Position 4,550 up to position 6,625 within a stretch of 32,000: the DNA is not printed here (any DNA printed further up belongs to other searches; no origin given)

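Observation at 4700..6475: FtsA-like domain fused in-frame to a complete ribulose-phosphate 3-epimerase domain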

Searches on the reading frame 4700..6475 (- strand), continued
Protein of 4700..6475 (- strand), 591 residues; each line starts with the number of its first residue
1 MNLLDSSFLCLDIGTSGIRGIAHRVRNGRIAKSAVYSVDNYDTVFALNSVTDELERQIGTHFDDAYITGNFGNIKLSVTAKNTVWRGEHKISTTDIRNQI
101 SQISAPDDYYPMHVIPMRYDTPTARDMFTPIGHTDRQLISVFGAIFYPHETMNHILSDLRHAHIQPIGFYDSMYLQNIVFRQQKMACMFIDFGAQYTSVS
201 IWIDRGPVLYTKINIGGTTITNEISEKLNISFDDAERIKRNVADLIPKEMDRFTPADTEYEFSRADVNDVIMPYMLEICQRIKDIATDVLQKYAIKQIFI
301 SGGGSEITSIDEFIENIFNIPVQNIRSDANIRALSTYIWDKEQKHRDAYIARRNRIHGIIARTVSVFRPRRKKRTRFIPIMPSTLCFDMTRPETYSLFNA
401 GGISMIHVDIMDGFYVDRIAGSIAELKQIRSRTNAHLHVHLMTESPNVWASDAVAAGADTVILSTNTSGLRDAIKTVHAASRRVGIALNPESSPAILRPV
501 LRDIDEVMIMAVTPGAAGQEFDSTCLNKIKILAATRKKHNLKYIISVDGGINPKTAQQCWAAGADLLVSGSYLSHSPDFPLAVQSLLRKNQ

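Call 44: fold_search(model_id=the predicted structure, library=pdb)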
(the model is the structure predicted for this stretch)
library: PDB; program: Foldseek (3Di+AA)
matches with E <= 10: 1822; with E <= 0.001: 1007
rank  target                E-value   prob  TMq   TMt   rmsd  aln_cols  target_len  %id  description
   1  3wt0_D                4.9e-24  1.00  0.47  0.69   5.1       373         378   16  Crystal Structure Analysis of Cell Division Protein (released 2015-04-29)
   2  3wt0_C                1.5e-23  1.00  0.46  0.69   5.5       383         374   16  Crystal Structure Analysis of Cell Division Protein (released 2015-04-29)
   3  3wqt_C                2.5e-23  1.00  0.46  0.70   5.0       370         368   16  Staphylococcus aureus FtsA complexed with AMPPNP (released 2014-10-08)
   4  3wt0_A                3.0e-23  1.00  0.45  0.67   6.8       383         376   16  Crystal Structure Analysis of Cell Division Protein (released 2015-04-29)
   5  1e4g                  9.5e-23  1.00  0.47  0.71   3.7       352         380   16  FtsA (ATP-bound form) from Thermotoga maritima (released 2000-10-18)
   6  3wqt_A                2.2e-22  1.00  0.44  0.67   5.5       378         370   16  Staphylococcus aureus FtsA complexed with AMPPNP (released 2014-10-08)
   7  3wqu_D                2.9e-22  1.00  0.45  0.68   6.4       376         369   15  Staphylococcus aureus FtsA complexed with ATP (released 2014-10-08)
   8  3wqu_B                5.5e-22  1.00  0.47  0.71   4.9       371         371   16  Staphylococcus aureus FtsA complexed with ATP (released 2014-10-08)
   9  7q6f_A                6.5e-22  1.00  0.49  0.72   4.3       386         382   18  Vibrio maritimus FtsA 1-396 ATP, double filament (released 2022-09-21)
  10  7q6i_B                8.2e-22  1.00  0.49  0.74   4.3       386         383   16  Vibrio maritimus FtsA 1-396 ATP and FtsN 1-29, bent tetramers in double filament arrangement (released 2022-09-21)
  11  4a2a_B                9.2e-22  1.00  0.46  0.70   4.0       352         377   16  Thermotoga maritima FtsA:FtsZ(336-351) (released 2012-04-25)
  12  4a2a_A                1.6e-21  1.00  0.47  0.72   4.1       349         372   16  Thermotoga maritima FtsA:FtsZ(336-351) (released 2012-04-25)
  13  3wqt_D                1.9e-21  1.00  0.45  0.72   5.0       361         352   17  Staphylococcus aureus FtsA complexed with AMPPNP (released 2014-10-08)
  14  4a2b                  3.7e-21  1.00  0.48  0.71   3.8       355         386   17  Thermotoga maritima FtsA with ATP gamma S (released 2012-04-25)
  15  7q6g                  7.9e-21  1.00  0.47  0.69   4.3       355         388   15  Xenorhabdus poinarii FtsA 1-396 ADP (released 2022-09-21)
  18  7q6i_D                1.8e-20  1.00  0.48  0.75   3.9       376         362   16  Vibrio maritimus FtsA 1-396 ATP and FtsN 1-29, bent tetramers in double filament arrangement (released 2022-09-21)
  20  2fli_A                1.4e-19  1.00  0.35  0.92   1.5       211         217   33  The crystal structure of D-ribulose 5-phosphate 3-epimerase from Streptococus pyogenes complexed with D-xylitol 5-phos (released 2006-03-07)
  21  2fli_L                1.4e-19  1.00  0.35  0.92   1.5       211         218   33  The crystal structure of D-ribulose 5-phosphate 3-epimerase from Streptococus pyogenes complexed with D-xylitol 5-phos (released 2006-03-07)
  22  2fli_E                6.6e-19  1.00  0.35  0.92   1.5       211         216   33  The crystal structure of D-ribulose 5-phosphate 3-epimerase from Streptococus pyogenes complexed with D-xylitol 5-phos (released 2006-03-07)
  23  2fli_B                6.6e-19  1.00  0.35  0.92   1.5       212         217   32  The crystal structure of D-ribulose 5-phosphate 3-epimerase from Streptococus pyogenes complexed with D-xylitol 5-phos (released 2006-03-07)
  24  2fli_C                1.1e-18  1.00  0.35  0.91   1.5       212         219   32  The crystal structure of D-ribulose 5-phosphate 3-epimerase from Streptococus pyogenes complexed with D-xylitol 5-phos (released 2006-03-07)
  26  2fli_G                3.8e-18  1.00  0.35  0.92   1.5       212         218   32  The crystal structure of D-ribulose 5-phosphate 3-epimerase from Streptococus pyogenes complexed with D-xylitol 5-phos (released 2006-03-07)
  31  1tqj_C                1.1e-17  1.00  0.34  0.90   2.4       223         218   30  Crystal structure of D-ribulose 5-phosphate 3-epimerase from Synechocystis to 1.6 angstrom resolution (released 2004-08-31)
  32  7u5y_C                1.1e-17  1.00  0.34  0.89   1.9       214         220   26  Crystal structure of ribulose-phosphate 3-epimerase from Pseudomonas aeruginosa (released 2022-03-09)
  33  7b1w_F                1.5e-17  1.00  0.35  0.85   2.4       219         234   30  Crystal structure of plastidial ribulose epimerase RPE1 from the model alga Chlamydomonas reinhardtii (released 2021-12-08)
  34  1tqj_D                1.6e-17  1.00  0.34  0.91   1.7       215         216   30  Crystal structure of D-ribulose 5-phosphate 3-epimerase from Synechocystis to 1.6 angstrom resolution (released 2004-08-31)
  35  7b1w_B                1.6e-17  1.00  0.35  0.88   2.7       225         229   29  Crystal structure of plastidial ribulose epimerase RPE1 from the model alga Chlamydomonas reinhardtii (released 2021-12-08)
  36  7b1w_D                1.7e-17  1.00  0.35  0.87   2.4       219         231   30  Crystal structure of plastidial ribulose epimerase RPE1 from the model alga Chlamydomonas reinhardtii (released 2021-12-08)
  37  1tqj_E                2.7e-17  1.00  0.34  0.90   1.7       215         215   31  Crystal structure of D-ribulose 5-phosphate 3-epimerase from Synechocystis to 1.6 angstrom resolution (released 2004-08-31)
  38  7u5y_F                2.7e-17  1.00  0.34  0.89   1.9       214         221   26  Crystal structure of ribulose-phosphate 3-epimerase from Pseudomonas aeruginosa (released 2022-03-09)
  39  7b1w_A                2.9e-17  1.00  0.35  0.87   2.4       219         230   30  Crystal structure of plastidial ribulose epimerase RPE1 from the model alga Chlamydomonas reinhardtii (released 2021-12-08)
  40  7u5y_B                3.4e-17  1.00  0.34  0.89   1.9       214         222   26  Crystal structure of ribulose-phosphate 3-epimerase from Pseudomonas aeruginosa (released 2022-03-09)
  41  1tqj_A                3.6e-17  1.00  0.34  0.90   1.7       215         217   31  Crystal structure of D-ribulose 5-phosphate 3-epimerase from Synechocystis to 1.6 angstrom resolution (released 2004-08-31)
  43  7u5y_D                6.1e-17  1.00  0.34  0.88   1.9       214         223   26  Crystal structure of ribulose-phosphate 3-epimerase from Pseudomonas aeruginosa (released 2022-03-09)
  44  7u5y_A                6.9e-17  1.00  0.34  0.87   1.9       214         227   26  Crystal structure of ribulose-phosphate 3-epimerase from Pseudomonas aeruginosa (released 2022-03-09)
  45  1tqj_B                7.3e-17  1.00  0.34  0.91   2.3       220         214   30  Crystal structure of D-ribulose 5-phosphate 3-epimerase from Synechocystis to 1.6 angstrom resolution (released 2004-08-31)
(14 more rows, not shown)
